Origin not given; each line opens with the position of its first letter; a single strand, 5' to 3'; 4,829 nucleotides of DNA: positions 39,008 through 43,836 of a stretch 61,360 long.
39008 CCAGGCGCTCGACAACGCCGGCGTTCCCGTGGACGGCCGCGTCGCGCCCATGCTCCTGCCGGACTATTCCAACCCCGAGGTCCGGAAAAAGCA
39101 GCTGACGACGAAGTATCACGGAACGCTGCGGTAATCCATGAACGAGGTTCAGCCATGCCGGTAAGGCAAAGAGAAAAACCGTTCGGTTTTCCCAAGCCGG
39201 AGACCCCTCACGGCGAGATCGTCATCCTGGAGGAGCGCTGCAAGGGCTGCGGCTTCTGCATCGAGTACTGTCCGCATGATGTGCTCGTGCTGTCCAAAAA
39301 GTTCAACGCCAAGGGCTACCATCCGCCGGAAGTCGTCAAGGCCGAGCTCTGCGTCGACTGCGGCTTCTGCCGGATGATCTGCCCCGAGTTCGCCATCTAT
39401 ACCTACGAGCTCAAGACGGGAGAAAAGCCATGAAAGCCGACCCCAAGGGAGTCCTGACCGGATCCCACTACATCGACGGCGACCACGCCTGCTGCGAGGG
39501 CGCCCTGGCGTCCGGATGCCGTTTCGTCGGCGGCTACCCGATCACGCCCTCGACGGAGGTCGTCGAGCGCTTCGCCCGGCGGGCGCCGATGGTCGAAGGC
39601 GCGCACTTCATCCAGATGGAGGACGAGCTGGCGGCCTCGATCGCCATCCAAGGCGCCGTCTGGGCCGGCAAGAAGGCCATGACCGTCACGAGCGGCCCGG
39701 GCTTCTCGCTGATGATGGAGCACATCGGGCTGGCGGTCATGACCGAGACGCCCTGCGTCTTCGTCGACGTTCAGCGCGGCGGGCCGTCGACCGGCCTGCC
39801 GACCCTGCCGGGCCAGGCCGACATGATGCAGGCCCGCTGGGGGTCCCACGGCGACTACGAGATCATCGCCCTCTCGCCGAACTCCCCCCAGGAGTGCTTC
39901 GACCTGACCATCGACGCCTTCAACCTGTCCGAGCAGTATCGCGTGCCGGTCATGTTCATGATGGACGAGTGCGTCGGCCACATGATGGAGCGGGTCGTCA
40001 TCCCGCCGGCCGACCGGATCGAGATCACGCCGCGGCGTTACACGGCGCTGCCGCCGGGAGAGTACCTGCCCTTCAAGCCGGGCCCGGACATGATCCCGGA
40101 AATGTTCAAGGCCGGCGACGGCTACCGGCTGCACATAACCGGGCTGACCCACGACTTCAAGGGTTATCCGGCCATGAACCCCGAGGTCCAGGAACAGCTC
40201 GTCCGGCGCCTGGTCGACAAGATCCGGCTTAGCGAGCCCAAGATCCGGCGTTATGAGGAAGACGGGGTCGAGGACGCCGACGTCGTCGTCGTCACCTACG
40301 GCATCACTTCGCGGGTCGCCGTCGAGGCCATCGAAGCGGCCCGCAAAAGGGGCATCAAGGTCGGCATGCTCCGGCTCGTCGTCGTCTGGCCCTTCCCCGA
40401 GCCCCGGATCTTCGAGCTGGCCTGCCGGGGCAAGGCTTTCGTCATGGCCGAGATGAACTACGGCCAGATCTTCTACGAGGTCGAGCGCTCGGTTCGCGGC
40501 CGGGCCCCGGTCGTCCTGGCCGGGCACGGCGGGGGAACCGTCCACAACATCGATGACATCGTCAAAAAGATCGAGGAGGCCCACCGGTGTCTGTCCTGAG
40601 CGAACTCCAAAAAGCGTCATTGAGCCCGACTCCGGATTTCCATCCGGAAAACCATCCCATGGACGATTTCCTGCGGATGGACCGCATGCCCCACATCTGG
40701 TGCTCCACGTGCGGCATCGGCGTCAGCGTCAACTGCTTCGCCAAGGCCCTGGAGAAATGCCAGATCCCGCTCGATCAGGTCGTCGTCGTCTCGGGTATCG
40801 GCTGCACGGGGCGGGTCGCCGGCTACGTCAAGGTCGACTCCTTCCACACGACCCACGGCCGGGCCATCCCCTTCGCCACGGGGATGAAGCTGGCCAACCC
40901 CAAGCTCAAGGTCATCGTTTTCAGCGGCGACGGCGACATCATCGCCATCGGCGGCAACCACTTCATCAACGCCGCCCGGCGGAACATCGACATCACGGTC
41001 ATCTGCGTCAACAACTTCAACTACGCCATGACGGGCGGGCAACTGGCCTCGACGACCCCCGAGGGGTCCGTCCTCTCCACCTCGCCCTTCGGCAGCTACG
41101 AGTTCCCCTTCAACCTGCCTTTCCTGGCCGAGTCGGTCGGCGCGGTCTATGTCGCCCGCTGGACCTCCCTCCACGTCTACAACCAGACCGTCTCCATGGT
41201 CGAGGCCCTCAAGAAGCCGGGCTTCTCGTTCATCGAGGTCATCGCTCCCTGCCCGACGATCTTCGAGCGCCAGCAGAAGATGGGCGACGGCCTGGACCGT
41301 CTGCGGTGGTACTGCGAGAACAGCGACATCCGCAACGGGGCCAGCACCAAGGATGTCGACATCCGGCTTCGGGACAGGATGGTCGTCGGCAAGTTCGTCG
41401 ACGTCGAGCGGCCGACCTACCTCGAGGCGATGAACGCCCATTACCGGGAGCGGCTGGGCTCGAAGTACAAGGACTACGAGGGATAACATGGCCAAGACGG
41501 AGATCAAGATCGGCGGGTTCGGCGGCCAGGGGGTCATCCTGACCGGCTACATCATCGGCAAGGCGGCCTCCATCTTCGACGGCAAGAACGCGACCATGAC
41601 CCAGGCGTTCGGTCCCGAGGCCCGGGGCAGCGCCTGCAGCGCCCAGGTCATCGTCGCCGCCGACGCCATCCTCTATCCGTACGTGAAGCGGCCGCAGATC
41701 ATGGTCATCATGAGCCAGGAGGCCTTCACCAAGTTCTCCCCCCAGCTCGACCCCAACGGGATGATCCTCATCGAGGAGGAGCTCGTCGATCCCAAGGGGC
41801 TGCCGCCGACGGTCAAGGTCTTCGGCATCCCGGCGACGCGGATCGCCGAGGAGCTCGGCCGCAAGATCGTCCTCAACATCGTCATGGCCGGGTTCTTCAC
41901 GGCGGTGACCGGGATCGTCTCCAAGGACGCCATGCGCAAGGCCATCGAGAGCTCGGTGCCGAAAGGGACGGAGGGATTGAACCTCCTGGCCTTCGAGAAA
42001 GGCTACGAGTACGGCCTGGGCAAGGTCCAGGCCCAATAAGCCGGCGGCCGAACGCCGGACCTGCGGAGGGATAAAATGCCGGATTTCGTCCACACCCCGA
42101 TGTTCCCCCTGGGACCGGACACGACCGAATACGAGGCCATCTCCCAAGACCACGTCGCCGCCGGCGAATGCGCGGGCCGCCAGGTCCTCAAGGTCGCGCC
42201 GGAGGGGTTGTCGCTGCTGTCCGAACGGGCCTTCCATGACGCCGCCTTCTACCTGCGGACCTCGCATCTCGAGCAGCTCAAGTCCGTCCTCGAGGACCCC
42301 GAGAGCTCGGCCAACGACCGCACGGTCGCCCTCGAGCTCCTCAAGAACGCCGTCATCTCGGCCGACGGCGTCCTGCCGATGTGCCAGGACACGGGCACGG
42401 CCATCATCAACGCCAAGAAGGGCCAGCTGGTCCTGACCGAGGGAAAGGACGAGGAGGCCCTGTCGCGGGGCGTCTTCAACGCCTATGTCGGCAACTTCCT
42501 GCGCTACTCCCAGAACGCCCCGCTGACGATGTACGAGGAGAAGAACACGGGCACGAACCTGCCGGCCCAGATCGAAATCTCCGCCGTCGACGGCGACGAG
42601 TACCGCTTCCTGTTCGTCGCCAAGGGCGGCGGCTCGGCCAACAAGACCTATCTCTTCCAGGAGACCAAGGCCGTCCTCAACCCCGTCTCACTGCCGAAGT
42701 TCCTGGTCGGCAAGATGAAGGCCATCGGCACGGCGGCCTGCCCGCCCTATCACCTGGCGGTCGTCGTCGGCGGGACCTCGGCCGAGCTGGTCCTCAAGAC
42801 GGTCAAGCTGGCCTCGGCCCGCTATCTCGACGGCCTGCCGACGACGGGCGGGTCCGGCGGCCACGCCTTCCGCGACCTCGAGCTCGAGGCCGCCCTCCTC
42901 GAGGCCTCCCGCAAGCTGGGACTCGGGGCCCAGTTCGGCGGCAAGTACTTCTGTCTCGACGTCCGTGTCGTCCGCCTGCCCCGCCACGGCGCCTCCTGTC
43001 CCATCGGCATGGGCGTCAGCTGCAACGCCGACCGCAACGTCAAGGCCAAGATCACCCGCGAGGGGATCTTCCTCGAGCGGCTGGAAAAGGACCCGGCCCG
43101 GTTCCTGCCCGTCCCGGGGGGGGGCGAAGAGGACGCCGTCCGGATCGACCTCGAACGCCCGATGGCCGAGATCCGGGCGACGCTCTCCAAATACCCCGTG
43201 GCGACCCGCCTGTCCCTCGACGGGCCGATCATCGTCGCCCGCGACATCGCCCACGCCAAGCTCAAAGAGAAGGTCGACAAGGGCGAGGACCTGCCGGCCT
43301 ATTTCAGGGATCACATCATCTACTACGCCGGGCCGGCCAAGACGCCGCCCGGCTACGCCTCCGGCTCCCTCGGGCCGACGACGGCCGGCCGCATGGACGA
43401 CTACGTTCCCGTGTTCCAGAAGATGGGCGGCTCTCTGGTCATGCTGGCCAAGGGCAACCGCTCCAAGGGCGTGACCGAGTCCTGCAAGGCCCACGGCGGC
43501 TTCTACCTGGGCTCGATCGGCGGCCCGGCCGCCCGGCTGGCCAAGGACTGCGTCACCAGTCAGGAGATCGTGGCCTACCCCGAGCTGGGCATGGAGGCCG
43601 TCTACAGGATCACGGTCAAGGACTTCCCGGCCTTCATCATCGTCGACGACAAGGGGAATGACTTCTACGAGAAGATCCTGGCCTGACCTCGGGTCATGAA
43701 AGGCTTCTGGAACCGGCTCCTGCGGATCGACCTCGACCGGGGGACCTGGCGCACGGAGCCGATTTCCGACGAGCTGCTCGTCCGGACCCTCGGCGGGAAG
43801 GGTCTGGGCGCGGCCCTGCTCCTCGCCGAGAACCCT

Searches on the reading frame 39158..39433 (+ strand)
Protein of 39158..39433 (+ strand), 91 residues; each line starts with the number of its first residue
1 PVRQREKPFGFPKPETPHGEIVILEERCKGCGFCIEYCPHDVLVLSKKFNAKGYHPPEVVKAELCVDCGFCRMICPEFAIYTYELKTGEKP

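Call 7: search_protein_families(library=pfam, proteins=[window:39158-39433:+], max_evalue=0.0001)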
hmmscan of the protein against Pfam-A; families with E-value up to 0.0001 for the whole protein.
window:39158-39433:+ (91 aa): 12 families
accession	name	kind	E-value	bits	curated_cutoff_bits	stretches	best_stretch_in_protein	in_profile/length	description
PF00037.32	Fer4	-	1.2e-12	47.5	21.1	2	21-43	1-23/24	4Fe-4S binding domain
PF12838.12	Fer4_7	-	1.3e-10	42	27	1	27-77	1-50/52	4Fe-4S dicluster domain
PF12837.12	Fer4_6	-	7.2e-10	38.8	25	1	22-43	3-24/24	4Fe-4S binding domain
PF12797.12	Fer4_2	-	9.7e-10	38.2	24.5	1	21-39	3-21/22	4Fe-4S binding domain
PF25160.1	LdpA_Fe-S-bd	-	1.1e-08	35.1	27.6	1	23-43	23-43/49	LdpA Fe-S cluster-binding domain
PF12800.12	Fer4_4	-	8.6e-08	32.3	24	0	26-39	2-15/17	4Fe-4S binding domain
PF13484.11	Fer4_16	-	1.1e-07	33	30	0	27-52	1-27/66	4Fe-4S double cluster binding domain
PF13187.11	Fer4_9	-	1.1e-07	32.2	27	1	27-79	1-51/52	4Fe-4S dicluster domain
PF14697.11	Fer4_21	-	9.2e-07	29.3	35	0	21-42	34-56/59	4Fe-4S dicluster domain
PF13237.11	Fer4_10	-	1.7e-06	28.3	25.5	1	21-76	2-53/53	4Fe-4S dicluster domain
PF17179.9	Fer4_22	-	3.7e-05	24.9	27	0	51-77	67-93/95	4Fe-4S dicluster domain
PF13183.11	Fer4_8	-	7.3e-05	23.7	27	0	62-82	2-22/68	4Fe-4S dicluster domain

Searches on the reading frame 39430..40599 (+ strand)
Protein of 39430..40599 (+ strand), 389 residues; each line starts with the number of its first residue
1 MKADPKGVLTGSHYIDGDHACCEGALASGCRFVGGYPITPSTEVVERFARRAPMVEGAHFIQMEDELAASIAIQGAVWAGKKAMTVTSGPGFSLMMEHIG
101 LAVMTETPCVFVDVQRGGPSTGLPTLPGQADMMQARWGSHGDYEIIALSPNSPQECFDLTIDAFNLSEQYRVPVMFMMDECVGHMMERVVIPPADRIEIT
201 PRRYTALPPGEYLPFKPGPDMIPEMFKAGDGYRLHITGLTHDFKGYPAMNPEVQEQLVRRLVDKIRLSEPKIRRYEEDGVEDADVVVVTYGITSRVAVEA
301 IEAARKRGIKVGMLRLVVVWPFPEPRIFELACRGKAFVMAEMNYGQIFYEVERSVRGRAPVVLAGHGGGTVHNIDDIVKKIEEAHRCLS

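Call 7: search_protein_families(library=pfam, proteins=[window:39430-40599:+], max_evalue=0.0001)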
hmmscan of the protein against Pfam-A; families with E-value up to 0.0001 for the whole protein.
window:39430-40599:+ (389 aa): 3 families
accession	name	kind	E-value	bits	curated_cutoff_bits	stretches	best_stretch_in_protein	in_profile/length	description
PF01855.24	POR_N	-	2.2e-70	237.4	27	1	23-258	1-229/231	Pyruvate flavodoxin/ferredoxin oxidoreductase, thiamine diP-bdg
PF17147.9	PFOR_II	-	3.9e-21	75.8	27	1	283-377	1-102/102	Pyruvate:ferredoxin oxidoreductase core domain II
PF02780.25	Transketolase_C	-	4.1e-07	30.4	25.9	1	281-343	8-70/124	Transketolase, C-terminal domain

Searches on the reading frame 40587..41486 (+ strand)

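Call 7: search_protein_families(library=pfam, proteins=[window:40587-41486:+], max_evalue=0.0001)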
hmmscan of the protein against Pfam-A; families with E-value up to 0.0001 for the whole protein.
window:40587-41486:+ (299 aa): 1 family
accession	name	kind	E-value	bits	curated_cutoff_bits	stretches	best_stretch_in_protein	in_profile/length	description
PF02775.26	TPP_enzyme_C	-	3.1e-31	108.7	21.9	1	79-218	20-151/151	Thiamine pyrophosphate enzyme, C-terminal TPP binding domain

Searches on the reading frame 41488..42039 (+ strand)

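Call 7: search_protein_families(library=pfam, proteins=[window:41488-42039:+], max_evalue=0.0001)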
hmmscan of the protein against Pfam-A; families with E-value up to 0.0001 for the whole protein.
window:41488-42039:+ (183 aa): 1 family
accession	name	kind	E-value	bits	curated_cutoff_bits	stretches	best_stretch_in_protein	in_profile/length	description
PF01558.24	POR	-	2.2e-33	116.3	27.4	1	12-174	1-173/173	Pyruvate ferredoxin/flavodoxin oxidoreductase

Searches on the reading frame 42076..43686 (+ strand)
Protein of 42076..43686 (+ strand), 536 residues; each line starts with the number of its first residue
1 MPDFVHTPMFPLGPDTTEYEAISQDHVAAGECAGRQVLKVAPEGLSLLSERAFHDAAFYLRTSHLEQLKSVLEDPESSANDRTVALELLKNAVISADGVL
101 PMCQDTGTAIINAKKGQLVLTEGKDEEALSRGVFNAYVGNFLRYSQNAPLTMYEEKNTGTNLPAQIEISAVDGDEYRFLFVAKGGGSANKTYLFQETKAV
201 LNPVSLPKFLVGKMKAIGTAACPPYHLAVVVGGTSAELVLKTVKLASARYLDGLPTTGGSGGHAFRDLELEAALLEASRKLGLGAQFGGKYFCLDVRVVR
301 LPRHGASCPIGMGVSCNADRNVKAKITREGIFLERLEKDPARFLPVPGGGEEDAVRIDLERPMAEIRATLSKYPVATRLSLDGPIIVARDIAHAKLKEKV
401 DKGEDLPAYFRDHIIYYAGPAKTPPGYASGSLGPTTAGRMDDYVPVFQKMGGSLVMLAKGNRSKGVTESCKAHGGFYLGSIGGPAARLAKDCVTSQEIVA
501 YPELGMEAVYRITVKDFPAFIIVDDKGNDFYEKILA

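Call 7: search_protein_families(library=pfam, proteins=[window:42076-43686:+], max_evalue=0.0001)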
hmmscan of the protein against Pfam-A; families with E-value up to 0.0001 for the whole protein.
window:42076-43686:+ (536 aa): 2 families
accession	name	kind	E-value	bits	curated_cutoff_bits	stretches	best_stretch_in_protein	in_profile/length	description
PF05683.17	Fumerase_C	-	5.9e-80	267.9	22.2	1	330-533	1-204/205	Fumarase C-terminus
PF05681.19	Fumerase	-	1.4e-77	261.2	25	1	50-324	5-269/270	Fumarate hydratase (Fumerase)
